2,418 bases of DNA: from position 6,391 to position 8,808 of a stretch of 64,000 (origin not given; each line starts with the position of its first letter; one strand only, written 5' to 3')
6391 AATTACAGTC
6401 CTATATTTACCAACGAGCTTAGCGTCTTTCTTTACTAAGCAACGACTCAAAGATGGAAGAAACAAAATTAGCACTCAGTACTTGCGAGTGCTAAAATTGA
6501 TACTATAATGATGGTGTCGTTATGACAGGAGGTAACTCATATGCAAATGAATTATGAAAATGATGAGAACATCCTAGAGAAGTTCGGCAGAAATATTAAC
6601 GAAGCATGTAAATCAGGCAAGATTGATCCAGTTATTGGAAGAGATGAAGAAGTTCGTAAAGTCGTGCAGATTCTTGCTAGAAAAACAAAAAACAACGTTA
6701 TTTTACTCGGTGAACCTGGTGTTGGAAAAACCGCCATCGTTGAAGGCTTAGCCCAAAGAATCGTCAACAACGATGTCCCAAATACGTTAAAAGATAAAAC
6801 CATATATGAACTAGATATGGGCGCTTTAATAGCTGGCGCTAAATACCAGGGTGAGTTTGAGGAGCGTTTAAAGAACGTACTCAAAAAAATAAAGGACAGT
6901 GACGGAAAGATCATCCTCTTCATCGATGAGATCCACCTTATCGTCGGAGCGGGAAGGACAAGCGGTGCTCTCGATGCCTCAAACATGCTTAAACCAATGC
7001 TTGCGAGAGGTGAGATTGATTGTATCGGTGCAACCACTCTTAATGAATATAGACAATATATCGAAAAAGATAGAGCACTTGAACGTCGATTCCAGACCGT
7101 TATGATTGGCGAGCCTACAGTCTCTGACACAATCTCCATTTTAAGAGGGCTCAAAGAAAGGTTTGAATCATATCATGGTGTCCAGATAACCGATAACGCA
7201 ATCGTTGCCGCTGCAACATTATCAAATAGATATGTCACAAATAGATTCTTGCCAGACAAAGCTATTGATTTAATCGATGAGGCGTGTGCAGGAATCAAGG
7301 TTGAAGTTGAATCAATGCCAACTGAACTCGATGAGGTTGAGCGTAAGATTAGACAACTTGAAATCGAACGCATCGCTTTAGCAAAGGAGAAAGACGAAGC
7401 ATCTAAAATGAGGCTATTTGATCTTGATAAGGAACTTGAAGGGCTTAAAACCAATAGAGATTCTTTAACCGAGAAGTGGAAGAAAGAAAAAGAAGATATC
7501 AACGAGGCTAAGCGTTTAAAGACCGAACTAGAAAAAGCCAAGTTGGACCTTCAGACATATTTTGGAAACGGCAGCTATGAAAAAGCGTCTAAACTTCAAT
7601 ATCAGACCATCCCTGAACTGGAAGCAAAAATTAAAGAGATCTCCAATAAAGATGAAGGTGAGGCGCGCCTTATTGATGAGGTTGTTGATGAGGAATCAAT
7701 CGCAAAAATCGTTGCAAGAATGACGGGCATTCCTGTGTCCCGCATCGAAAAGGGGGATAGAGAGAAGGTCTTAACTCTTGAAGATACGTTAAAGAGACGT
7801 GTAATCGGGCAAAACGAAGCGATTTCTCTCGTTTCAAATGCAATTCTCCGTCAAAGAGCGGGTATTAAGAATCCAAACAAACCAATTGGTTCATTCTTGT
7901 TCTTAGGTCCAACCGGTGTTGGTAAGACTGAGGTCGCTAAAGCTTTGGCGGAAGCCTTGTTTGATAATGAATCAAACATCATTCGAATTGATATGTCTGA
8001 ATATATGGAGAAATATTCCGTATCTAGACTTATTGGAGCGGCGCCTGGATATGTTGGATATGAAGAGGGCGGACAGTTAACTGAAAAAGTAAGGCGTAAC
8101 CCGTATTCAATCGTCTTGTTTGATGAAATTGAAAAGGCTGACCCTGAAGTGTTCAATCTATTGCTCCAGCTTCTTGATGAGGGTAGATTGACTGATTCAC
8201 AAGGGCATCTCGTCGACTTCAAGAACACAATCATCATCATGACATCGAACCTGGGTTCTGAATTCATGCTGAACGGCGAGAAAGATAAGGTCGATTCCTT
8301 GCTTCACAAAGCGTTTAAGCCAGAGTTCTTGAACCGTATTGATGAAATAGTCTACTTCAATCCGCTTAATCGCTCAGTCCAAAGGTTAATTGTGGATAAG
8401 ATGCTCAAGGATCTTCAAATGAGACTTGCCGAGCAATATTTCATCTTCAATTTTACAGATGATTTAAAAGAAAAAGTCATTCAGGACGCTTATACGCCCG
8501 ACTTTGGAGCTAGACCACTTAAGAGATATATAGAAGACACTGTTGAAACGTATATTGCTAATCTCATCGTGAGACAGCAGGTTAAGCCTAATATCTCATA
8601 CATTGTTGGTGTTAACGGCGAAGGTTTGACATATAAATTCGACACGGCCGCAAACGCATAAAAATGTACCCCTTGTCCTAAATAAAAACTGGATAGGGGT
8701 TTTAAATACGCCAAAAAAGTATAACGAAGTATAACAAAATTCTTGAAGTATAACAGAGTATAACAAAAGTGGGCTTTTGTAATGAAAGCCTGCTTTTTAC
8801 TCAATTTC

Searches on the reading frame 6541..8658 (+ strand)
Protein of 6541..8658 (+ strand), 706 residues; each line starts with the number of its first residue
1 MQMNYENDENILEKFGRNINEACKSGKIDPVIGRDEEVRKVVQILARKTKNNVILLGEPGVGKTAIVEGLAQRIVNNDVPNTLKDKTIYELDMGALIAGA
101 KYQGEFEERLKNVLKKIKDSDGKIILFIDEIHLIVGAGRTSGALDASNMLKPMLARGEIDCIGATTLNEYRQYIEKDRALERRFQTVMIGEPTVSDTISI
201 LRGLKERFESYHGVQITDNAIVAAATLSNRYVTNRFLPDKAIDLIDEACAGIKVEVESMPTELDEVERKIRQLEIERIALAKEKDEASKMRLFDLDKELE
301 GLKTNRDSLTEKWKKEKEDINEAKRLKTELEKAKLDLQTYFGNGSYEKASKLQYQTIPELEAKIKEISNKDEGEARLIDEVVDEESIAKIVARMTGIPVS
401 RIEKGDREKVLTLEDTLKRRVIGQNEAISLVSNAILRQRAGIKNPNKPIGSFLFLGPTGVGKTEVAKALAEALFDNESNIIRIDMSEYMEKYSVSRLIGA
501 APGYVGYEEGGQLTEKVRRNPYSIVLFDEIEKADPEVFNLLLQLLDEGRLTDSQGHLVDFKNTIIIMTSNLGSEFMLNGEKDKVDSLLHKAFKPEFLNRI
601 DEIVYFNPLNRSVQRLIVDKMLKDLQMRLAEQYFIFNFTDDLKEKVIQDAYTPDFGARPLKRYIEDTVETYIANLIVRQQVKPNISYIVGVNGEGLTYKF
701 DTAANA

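Call 76: find_homologous_proteins(query=window:6541-8658:+, max_evalue=1e-50)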
Query window:6541-8658:+ (706 aa): 8000 proteins with E <= 1e-50 among 8000 candidates; the best 120 are listed.
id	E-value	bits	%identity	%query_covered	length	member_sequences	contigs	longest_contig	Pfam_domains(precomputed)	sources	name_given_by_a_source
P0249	0.0e+0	1462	94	100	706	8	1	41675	PF13173.13,PF20030.6,PF00004.36,PF13401.13,PF23569.2,PF17871.8,PF13238.13,PF05673.20,PF05496.19,PF07728.21,PF13191.13,PF06414.19,PF01695.24,PF00158.33,PF07724.21,PF12775.14,PF00910.29,PF05621.18,PF10431.16,PF20720.4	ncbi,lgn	-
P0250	0.0e+0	1337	86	100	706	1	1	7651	PF13173.13,PF20030.6,PF00437.27,PF00004.36,PF13401.13,PF23569.2,PF17871.8,PF13238.13,PF05673.20,PF05496.19,PF07728.21,PF13191.13,PF06414.19,PF01695.24,PF00158.33,PF07724.21,PF12775.14,PF02367.24,PF05621.18,PF10431.16,PF20720.4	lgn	-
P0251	0.0e+0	1330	86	100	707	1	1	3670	PF13173.13,PF20030.6,PF08477.20,PF00004.36,PF13401.13,PF13238.13,PF05673.20,PF07728.21,PF13191.13,PF06414.19,PF07724.21,PF10431.16,PF00437.27,PF13245.13,PF23569.2,PF17871.8,PF05496.19,PF01637.25,PF01695.24,PF13479.13,PF00158.33,PF12775.14,PF02367.24,PF00910.29,PF05621.18,PF20720.4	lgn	-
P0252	0.0e+0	1324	85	100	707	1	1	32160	PF13173.13,PF20030.6,PF08477.20,PF00004.36,PF13401.13,PF13238.13,PF05673.20,PF07728.21,PF13191.13,PF06414.19,PF07724.21,PF10431.16,PF00437.27,PF13245.13,PF23569.2,PF17871.8,PF01695.24,PF13479.13,PF00158.33,PF12775.14,PF02367.24,PF00910.29,PF05621.18,PF20720.4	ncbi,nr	ncbi:MAG: AAA family ATPase [Bacilli bacterium]|nr:AAA family ATPase [Bacilli bacterium]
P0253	0.0e+0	1321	85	100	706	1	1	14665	PF13173.13,PF20030.6,PF00004.36,PF13401.13,PF23569.2,PF17871.8,PF13238.13,PF05496.19,PF07728.21,PF13191.13,PF06414.19,PF01695.24,PF00158.33,PF07724.21,PF12775.14,PF02367.24,PF13521.13,PF00910.29,PF05621.18,PF01078.28,PF10431.16,PF20720.4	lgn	-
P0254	0.0e+0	1320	85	100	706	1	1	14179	PF13173.13,PF20030.6,PF00437.27,PF00004.36,PF13401.13,PF23569.2,PF17871.8,PF13238.13,PF05496.19,PF07728.21,PF13191.13,PF06414.19,PF01695.24,PF00158.33,PF07724.21,PF12775.14,PF02367.24,PF00910.29,PF05621.18,PF01078.28,PF10431.16,PF20720.4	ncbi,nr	ncbi:MAG: AAA family ATPase [Bacilli bacterium]|nr:AAA family ATPase [Bacilli bacterium]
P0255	0.0e+0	1315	85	100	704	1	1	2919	PF13173.13,PF20030.6,PF00437.27,PF00004.36,PF13401.13,PF23569.2,PF17871.8,PF13238.13,PF05496.19,PF07728.21,PF13191.13,PF06414.19,PF01695.24,PF00158.33,PF07724.21,PF12775.14,PF02367.24,PF00910.29,PF05621.18,PF01078.28,PF10431.16,PF20720.4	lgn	-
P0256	0.0e+0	1314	85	100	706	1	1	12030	PF13173.13,PF00004.36,PF13401.13,PF23569.2,PF17871.8,PF13238.13,PF05496.19,PF01637.25,PF07728.21,PF13191.13,PF06414.19,PF01695.24,PF00158.33,PF07724.21,PF12775.14,PF02367.24,PF00910.29,PF05621.18,PF01078.28,PF10431.16,PF20720.4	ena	-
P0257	0.0e+0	1195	77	99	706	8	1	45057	PF13173.13,PF20030.6,PF13245.13,PF00004.36,PF13401.13,PF23569.2,PF17871.8,PF13238.13,PF05496.19,PF01637.25,PF07728.21,PF13191.13,PF06414.19,PF01695.24,PF00158.33,PF07724.21,PF12775.14,PF05621.18,PF01078.28,PF10431.16,PF20720.4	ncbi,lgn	-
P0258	0.0e+0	1194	78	99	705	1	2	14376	PF13173.13,PF20030.6,PF00004.36,PF13401.13,PF23569.2,PF17871.8,PF13238.13,PF05673.20,PF05496.19,PF01637.25,PF07728.21,PF13191.13,PF06414.19,PF01695.24,PF00158.33,PF07724.21,PF12775.14,PF00910.29,PF05621.18,PF01078.28,PF10431.16,PF20720.4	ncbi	-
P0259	0.0e+0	1194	78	99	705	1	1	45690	PF13173.13,PF20030.6,PF00004.36,PF13401.13,PF23569.2,PF17871.8,PF13238.13,PF05673.20,PF05496.19,PF01637.25,PF07728.21,PF13191.13,PF06414.19,PF01695.24,PF00158.33,PF07724.21,PF12775.14,PF00910.29,PF05621.18,PF01078.28,PF10431.16,PF20720.4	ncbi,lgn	-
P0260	0.0e+0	1189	78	99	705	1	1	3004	PF13173.13,PF20030.6,PF00004.36,PF13401.13,PF23569.2,PF17871.8,PF13238.13,PF05673.20,PF05496.19,PF01637.25,PF07728.21,PF13191.13,PF06414.19,PF01695.24,PF00158.33,PF07724.21,PF12775.14,PF00910.29,PF05621.18,PF01078.28,PF10431.16,PF20720.4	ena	-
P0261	0.0e+0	1188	78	99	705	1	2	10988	PF13173.13,PF20030.6,PF00004.36,PF13401.13,PF23569.2,PF17871.8,PF13238.13,PF05673.20,PF05496.19,PF01637.25,PF07728.21,PF13191.13,PF06414.19,PF01695.24,PF00158.33,PF07724.21,PF12775.14,PF00910.29,PF05621.18,PF01078.28,PF10431.16,PF20720.4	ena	-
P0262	0.0e+0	1187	78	99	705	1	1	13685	PF13173.13,PF20030.6,PF00004.36,PF13401.13,PF23569.2,PF17871.8,PF13238.13,PF05673.20,PF05496.19,PF01637.25,PF07728.21,PF13191.13,PF06414.19,PF01695.24,PF00158.33,PF07724.21,PF12775.14,PF00910.29,PF05621.18,PF01078.28,PF10431.16,PF20720.4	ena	-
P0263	0.0e+0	1186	78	99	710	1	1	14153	PF13173.13,PF20030.6,PF00004.36,PF13401.13,PF23569.2,PF17871.8,PF13238.13,PF05496.19,PF01637.25,PF07728.21,PF13191.13,PF06414.19,PF01695.24,PF00158.33,PF07724.21,PF12775.14,PF05621.18,PF01078.28,PF10431.16,PF20720.4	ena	-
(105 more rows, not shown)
